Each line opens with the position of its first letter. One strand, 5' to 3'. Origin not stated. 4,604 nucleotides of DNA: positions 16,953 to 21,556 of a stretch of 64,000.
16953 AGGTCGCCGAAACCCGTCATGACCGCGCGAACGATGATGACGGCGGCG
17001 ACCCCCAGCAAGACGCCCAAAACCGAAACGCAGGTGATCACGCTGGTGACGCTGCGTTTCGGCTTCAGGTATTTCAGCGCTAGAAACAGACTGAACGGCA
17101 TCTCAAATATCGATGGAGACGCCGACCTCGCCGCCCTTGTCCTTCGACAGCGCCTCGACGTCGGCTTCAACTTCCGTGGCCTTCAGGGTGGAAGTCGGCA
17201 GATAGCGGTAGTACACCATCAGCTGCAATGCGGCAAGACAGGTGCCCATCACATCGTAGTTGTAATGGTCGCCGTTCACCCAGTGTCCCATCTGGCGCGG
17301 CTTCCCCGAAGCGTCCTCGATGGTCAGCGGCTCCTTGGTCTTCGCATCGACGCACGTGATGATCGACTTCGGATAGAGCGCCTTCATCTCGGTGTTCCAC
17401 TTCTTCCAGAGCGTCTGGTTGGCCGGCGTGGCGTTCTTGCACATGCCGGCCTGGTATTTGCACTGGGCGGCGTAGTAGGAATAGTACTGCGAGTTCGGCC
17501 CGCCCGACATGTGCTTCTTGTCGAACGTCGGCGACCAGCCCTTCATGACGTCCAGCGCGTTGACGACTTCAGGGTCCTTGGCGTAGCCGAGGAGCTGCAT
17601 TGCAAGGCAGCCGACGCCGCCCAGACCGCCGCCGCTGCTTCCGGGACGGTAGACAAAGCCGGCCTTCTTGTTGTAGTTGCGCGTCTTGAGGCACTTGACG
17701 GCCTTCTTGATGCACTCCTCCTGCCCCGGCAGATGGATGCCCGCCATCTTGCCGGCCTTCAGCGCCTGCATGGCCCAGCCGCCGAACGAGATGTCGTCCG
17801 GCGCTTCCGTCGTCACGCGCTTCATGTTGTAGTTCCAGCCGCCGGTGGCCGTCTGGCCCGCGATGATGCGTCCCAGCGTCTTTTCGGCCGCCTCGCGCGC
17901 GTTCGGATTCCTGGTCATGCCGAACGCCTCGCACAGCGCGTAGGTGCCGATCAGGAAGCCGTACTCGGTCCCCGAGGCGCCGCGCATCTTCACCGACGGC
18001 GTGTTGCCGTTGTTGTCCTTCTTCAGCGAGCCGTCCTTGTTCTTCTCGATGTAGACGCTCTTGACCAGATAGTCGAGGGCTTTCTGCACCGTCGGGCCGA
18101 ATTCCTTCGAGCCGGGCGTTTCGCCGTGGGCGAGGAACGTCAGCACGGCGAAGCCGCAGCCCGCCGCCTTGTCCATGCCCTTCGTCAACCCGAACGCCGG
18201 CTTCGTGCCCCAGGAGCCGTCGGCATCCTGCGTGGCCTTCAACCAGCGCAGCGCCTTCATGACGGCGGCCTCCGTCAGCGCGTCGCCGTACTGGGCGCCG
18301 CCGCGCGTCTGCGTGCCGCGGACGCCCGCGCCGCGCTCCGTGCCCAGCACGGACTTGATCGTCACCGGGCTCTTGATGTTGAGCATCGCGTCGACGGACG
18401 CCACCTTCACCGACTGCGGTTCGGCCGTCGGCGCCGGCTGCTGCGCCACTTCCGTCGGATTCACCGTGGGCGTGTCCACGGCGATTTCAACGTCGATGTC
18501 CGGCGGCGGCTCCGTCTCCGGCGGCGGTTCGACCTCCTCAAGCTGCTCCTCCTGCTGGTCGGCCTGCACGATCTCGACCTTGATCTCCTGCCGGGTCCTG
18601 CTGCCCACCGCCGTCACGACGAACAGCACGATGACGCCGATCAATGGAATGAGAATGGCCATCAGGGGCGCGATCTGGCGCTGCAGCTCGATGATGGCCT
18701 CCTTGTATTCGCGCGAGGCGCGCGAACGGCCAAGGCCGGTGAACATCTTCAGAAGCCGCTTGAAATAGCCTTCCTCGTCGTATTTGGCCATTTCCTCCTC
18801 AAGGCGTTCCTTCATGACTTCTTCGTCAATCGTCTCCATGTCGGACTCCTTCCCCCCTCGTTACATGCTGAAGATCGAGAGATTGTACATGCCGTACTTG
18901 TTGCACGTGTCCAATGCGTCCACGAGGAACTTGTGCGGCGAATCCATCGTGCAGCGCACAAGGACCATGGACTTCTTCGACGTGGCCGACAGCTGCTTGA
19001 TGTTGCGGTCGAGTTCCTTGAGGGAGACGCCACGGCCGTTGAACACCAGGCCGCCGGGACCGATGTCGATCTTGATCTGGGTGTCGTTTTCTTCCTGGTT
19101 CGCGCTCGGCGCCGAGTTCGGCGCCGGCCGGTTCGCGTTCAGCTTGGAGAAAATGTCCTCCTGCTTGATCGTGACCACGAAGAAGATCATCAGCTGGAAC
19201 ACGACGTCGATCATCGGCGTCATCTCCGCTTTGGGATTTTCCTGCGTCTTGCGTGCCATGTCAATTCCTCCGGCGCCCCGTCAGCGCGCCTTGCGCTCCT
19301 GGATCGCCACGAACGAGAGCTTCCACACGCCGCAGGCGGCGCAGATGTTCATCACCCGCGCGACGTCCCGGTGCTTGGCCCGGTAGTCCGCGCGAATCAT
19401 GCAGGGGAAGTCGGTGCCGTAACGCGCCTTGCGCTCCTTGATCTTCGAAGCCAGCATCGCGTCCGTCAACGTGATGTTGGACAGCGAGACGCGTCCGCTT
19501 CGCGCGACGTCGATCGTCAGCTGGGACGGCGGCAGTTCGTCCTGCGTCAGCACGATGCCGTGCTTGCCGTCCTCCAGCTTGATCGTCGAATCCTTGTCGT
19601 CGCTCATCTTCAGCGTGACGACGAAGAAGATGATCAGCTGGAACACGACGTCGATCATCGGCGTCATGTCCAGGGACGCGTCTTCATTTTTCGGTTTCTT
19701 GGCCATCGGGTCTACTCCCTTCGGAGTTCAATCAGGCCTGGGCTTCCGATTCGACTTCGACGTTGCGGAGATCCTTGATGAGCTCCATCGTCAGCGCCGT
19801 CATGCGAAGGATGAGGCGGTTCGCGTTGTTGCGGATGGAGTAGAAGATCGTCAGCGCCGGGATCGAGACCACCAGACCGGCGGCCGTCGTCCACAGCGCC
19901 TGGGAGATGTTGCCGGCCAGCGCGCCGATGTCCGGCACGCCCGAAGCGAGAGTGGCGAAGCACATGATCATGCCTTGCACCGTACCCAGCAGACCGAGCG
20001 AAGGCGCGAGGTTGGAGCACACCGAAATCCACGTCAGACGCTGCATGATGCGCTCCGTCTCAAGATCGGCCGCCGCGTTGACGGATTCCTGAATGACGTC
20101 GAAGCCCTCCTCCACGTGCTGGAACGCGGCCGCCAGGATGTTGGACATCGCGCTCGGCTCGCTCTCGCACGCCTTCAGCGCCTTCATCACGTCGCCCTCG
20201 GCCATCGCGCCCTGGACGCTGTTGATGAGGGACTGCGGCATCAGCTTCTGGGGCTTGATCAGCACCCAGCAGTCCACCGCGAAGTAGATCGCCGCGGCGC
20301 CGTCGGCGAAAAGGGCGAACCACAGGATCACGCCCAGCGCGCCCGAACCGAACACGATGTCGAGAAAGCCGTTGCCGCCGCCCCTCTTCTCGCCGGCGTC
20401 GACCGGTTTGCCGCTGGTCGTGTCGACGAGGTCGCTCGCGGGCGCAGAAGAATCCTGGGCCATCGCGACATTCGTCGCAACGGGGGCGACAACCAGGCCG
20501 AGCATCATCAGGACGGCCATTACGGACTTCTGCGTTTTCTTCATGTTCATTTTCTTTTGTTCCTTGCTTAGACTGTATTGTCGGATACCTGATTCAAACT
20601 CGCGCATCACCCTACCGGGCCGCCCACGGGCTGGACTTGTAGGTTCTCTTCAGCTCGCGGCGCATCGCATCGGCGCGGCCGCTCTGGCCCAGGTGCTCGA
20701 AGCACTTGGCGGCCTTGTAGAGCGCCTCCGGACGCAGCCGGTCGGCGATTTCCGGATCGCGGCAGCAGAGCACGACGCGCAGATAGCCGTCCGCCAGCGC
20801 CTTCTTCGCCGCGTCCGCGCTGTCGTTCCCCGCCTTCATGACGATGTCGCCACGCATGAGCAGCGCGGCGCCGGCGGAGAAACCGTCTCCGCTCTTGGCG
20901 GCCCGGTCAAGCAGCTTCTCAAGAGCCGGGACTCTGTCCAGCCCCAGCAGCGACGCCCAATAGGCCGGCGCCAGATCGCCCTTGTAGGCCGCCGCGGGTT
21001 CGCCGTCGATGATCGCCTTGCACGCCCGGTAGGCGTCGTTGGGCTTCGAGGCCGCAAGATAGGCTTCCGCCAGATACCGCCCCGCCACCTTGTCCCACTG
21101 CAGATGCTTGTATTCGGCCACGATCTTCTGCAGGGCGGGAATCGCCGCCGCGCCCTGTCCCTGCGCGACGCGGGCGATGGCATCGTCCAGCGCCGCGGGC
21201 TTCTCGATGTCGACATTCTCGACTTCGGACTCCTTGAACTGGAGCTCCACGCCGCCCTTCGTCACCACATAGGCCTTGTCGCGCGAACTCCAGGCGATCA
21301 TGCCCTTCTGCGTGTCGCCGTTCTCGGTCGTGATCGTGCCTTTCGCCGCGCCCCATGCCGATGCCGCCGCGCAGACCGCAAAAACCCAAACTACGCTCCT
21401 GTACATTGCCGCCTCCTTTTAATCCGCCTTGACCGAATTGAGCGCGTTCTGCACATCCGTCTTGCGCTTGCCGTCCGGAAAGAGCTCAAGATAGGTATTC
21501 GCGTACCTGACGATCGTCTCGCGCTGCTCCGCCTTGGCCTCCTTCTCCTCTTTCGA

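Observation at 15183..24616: Nine-kilobase envelope operon: 2 secreted TPR proteins, ExbB, 2 ExbD, the toroid chimera and LolE/LolD, behind one strong promoter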

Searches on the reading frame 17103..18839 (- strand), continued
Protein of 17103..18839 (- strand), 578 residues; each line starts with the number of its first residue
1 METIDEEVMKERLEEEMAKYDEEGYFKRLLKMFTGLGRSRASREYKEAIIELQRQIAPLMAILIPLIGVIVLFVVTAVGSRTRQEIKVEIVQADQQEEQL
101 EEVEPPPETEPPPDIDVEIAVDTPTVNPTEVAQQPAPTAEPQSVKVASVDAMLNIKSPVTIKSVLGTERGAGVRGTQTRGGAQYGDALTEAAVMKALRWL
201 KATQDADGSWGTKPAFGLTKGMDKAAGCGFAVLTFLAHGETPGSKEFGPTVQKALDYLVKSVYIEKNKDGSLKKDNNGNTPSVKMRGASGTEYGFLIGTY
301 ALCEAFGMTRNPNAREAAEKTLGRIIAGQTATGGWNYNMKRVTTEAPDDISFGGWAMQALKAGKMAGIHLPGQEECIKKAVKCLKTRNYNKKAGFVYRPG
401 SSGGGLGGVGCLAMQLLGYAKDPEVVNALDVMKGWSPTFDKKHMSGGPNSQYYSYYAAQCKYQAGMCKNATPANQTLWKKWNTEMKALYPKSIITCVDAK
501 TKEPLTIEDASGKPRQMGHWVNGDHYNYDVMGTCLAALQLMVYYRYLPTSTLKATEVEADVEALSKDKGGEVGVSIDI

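Call 85: list_cluster_members(proteins=[P0130, P0182, P0257, P0161])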
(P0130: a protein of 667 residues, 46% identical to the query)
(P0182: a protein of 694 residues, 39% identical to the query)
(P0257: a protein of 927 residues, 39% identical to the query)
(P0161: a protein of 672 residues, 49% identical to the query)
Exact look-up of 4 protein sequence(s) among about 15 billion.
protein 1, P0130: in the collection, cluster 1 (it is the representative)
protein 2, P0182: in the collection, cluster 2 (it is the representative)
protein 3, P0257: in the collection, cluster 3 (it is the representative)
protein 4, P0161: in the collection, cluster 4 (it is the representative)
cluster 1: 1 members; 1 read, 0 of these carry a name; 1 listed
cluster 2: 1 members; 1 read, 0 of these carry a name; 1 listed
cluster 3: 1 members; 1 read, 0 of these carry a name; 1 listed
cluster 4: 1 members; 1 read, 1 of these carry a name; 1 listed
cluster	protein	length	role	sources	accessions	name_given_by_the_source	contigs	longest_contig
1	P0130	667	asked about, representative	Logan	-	-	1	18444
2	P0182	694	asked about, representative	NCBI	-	-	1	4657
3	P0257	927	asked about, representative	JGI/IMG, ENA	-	-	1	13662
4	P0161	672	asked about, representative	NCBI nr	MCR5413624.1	protein kinase [Kiritimatiellia bacterium]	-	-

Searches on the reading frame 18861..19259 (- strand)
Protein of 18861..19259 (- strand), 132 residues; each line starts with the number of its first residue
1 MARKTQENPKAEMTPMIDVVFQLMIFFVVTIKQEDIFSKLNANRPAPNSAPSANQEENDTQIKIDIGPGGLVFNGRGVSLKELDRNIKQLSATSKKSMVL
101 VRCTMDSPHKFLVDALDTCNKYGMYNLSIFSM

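Call 4: search_protein_families(library=pfam, proteins=[window:18861-19259:-], max_evalue=0.01)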
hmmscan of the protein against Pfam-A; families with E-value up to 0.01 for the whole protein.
window:18861-19259:- (132 aa): 1 family
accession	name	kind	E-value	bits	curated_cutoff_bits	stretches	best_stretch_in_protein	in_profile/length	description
PF02472.21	ExbD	-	3.1e-20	73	25.4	1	5-129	2-123/128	Biopolymer transport protein ExbD/TolR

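Call 5: search_protein_families(library=ncbifam, proteins=[window:18861-19259:-], max_evalue=0.01)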
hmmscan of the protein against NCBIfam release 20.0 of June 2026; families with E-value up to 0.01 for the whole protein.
window:18861-19259:- (132 aa): 4 families
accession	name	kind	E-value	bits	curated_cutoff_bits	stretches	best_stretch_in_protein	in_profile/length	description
TIGR02801.1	tolR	equivalog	2.5e-06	28.1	127.3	1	13-129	7-126/129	protein TolR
TIGR02804.1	ExbD_2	equivalog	2.8e-05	24.5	123.45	1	13-132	6-120/121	TonB system transport protein ExbD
NF008429.0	PRK11267.1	equivalog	0.0012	18.9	216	1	7-127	14-130/141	TonB system transport protein ExbD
TIGR02803.1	ExbD_1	equivalog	0.0038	17.3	152.95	1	12-125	5-114/122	TonB system transport protein ExbD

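Call 83: search_protein_families(library=padloc, proteins=[window:18861-19259:-], max_evalue=0.001)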
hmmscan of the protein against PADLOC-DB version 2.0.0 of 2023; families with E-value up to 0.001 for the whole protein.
window:18861-19259:- (132 aa): 0 families

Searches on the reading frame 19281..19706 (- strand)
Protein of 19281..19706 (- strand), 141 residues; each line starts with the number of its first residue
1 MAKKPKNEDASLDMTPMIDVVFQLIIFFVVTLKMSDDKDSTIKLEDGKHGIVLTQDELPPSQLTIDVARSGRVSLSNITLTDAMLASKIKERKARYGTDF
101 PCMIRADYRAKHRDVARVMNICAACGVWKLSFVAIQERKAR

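Call 4: search_protein_families(library=pfam, proteins=[window:19281-19706:-], max_evalue=0.01)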
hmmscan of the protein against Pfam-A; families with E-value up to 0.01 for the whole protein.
window:19281-19706:- (141 aa): 1 family
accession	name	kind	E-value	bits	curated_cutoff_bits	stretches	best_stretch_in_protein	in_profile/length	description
PF02472.21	ExbD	-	7e-23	81.5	25.4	1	6-133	2-124/128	Biopolymer transport protein ExbD/TolR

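Call 5: search_protein_families(library=ncbifam, proteins=[window:19281-19706:-], max_evalue=0.01)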
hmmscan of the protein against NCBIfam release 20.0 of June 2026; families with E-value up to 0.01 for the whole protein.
window:19281-19706:- (141 aa): 3 families
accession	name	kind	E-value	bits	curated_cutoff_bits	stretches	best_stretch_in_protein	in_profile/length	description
TIGR02801.1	tolR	equivalog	5.5e-09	36.7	127.3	1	11-133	4-127/129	protein TolR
TIGR02803.1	ExbD_1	equivalog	7.4e-05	22.8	152.95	1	12-134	4-120/122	TonB system transport protein ExbD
NF008429.0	PRK11267.1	equivalog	0.00011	22.3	216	1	7-139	13-139/141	TonB system transport protein ExbD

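Call 49: search_solved_structures(query=window:19281-19706:-, max_evalue=0.01, show_alignments=2)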
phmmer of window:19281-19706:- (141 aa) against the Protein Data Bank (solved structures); distinct sequences matched with E-value up to 0.01: 0.

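Call 83: search_protein_families(library=padloc, proteins=[window:19281-19706:-], max_evalue=0.001)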
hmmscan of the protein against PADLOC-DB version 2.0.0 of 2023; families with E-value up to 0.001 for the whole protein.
window:19281-19706:- (141 aa): 0 families

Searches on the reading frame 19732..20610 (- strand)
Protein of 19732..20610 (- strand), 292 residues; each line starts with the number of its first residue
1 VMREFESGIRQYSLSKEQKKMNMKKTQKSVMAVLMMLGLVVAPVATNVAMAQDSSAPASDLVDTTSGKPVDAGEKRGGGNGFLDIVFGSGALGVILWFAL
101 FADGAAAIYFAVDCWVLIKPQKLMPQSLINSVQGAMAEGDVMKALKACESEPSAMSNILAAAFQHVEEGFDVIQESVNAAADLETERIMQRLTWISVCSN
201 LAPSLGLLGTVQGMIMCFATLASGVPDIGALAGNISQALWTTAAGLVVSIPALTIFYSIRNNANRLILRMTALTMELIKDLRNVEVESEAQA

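Call 4: search_protein_families(library=pfam, proteins=[window:19732-20610:-], max_evalue=0.01)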
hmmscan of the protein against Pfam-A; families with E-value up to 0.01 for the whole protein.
window:19732-20610:- (292 aa): 1 family
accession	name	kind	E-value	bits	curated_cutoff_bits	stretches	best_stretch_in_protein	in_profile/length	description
PF01618.21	MotA_ExbB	-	5.9e-25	87.9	22.9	1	153-270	4-125/127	MotA/TolQ/ExbB proton channel family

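Call 5: search_protein_families(library=ncbifam, proteins=[window:19732-20610:-], max_evalue=0.01)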
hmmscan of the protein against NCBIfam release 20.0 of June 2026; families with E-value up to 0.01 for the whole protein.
window:19732-20610:- (292 aa): 8 families
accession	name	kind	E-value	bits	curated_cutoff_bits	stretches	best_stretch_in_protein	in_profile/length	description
TIGR02796.1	tolQ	equivalog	3.5e-18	66.1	221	1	169-281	100-214/216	protein TolQ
TIGR02805.1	exbB2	equivalog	1.1e-10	41.8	135.35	1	186-261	49-125/138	TonB-system energizer ExbB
TIGR02797.1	exbB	equivalog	2.8e-08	33.8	206.2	1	181-259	108-187/211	tonB-system energizer ExbB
NF008066.0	PRK10801.1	equivalog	7.1e-08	32.2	403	1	179-281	114-217/230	Tol-Pal system protein TolQ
NF007722.0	PRK10414.1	equivalog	9.4e-07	28.6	402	1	194-257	132-196/244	tol-pal system-associated acyl-CoA thioesterase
NF006527.0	PRK08990.1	equivalog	0.00062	19.1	341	1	125-250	73-194/254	flagellar motor protein PomA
NF005997.1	PRK08124.1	equivalog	0.0023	16.9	340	1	171-246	123-194/259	flagellar motor stator protein MotA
NF006284.1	PRK08456.1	equivalog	0.0055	15.9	380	0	173-277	124-224/252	flagellar motor stator protein MotA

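Call 46: search_solved_structures(query=window:19732-20550:-, max_evalue=0.01)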
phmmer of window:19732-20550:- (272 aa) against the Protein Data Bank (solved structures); distinct sequences matched with E-value up to 0.01: 7.
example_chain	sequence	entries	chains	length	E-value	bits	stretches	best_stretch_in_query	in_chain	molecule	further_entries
8odt_A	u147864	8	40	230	7.5e-07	32.3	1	156-250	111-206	Tol-Pal system protein TolQ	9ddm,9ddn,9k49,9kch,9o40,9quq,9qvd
9kpz_A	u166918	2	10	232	7.7e-07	32.3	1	156-250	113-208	Tol-Pal system protein TolQ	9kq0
5sv0_B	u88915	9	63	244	1.9e-05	27.7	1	174-242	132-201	Biopolymer transport protein ExbB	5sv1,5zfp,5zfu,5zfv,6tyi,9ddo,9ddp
7ajq_A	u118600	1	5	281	5.4e-05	26.2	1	175-237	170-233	Biopolymer transport protein ExbB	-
6ye4_A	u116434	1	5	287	5.7e-05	26.2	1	175-237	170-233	Biopolymer transport protein ExbB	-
9avi_A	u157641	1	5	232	5.8e-05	26.1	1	175-245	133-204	Tol-Pal system protein TolQ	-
8vlw_A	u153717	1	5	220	7.7e-05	25.7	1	175-240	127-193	Tol-Pal system protein TolQ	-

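Call 50: search_solved_structures(query=window:19732-20550:-, max_evalue=0.0001, show_alignments=3)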
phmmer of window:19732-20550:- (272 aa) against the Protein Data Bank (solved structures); distinct sequences matched with E-value up to 0.0001: 7.
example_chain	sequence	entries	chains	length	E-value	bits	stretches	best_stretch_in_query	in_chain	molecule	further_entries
8odt_A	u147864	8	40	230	7.5e-07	32.3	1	156-250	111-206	Tol-Pal system protein TolQ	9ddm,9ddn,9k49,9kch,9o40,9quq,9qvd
9kpz_A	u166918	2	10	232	7.7e-07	32.3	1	156-250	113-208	Tol-Pal system protein TolQ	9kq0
5sv0_B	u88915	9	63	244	1.9e-05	27.7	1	174-242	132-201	Biopolymer transport protein ExbB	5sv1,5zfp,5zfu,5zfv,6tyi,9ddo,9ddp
7ajq_A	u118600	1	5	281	5.4e-05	26.2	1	175-237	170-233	Biopolymer transport protein ExbB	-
6ye4_A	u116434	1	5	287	5.7e-05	26.2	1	175-237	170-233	Biopolymer transport protein ExbB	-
9avi_A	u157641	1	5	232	5.8e-05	26.1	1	175-245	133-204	Tol-Pal system protein TolQ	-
8vlw_A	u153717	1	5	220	7.7e-05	25.7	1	175-240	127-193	Tol-Pal system protein TolQ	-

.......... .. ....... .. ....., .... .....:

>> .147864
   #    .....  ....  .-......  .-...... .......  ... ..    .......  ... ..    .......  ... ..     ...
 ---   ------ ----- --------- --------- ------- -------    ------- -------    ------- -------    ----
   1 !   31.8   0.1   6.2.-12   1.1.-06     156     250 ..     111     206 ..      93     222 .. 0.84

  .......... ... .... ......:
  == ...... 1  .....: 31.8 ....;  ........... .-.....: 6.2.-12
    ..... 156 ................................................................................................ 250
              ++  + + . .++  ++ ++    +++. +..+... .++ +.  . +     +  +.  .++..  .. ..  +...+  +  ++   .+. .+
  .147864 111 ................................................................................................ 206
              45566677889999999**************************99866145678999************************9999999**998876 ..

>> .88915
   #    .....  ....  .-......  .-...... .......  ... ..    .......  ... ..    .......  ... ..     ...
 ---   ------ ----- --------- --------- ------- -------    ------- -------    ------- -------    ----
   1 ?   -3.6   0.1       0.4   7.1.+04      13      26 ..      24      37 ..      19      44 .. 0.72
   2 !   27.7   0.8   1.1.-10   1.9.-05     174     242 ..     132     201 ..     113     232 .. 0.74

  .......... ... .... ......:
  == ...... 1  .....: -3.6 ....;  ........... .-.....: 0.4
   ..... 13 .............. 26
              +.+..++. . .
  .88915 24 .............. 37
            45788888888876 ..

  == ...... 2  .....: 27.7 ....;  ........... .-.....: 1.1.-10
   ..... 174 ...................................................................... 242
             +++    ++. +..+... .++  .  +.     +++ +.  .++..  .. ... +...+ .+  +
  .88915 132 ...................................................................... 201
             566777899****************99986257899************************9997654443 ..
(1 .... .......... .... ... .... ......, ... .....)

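Call 83: search_protein_families(library=padloc, proteins=[window:19732-20550:-], max_evalue=0.001)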
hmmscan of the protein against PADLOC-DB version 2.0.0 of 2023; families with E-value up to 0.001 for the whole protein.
window:19732-20550:- (272 aa): 0 families

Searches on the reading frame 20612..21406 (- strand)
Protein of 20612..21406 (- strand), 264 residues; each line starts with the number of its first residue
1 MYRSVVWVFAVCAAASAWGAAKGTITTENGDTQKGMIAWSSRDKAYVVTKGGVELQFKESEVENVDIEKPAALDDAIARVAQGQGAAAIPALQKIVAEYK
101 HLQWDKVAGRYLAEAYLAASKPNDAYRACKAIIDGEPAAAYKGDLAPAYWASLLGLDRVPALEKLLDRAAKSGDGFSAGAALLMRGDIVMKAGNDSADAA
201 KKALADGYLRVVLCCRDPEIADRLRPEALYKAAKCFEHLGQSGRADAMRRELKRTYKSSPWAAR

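Call 4: search_protein_families(library=pfam, proteins=[window:20612-21406:-], max_evalue=0.01)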
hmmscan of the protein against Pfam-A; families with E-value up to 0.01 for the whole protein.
window:20612-21406:- (264 aa): 2 families
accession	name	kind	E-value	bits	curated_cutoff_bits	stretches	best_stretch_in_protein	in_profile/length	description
PF13174.12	TPR_6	-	0.004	18.1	26.3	0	227-258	1-32/33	Tetratricopeptide repeat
PF14559.12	TPR_19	-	0.0044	17.8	25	1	80-142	2-62/68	Tetratricopeptide repeat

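Call 5: search_protein_families(library=ncbifam, proteins=[window:20612-21406:-], max_evalue=0.01)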
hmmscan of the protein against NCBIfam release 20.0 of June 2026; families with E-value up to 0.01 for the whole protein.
window:20612-21406:- (264 aa): 2 families
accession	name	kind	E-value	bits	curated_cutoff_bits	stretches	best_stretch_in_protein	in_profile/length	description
TIGR02795.1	tol_pal_ybgF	equivalog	3.4e-05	24.4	90.1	0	224-262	74-112/119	tol-pal system protein YbgF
TIGR03302.1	OM_YfiO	subfamily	0.00021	20.8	81.4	0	84-131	181-228/239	outer membrane protein assembly factor BamD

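Call 83: search_protein_families(library=padloc, proteins=[window:20612-21406:-], max_evalue=0.001)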
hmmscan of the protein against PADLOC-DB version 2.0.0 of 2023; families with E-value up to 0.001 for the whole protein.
window:20612-21406:- (264 aa): 0 families
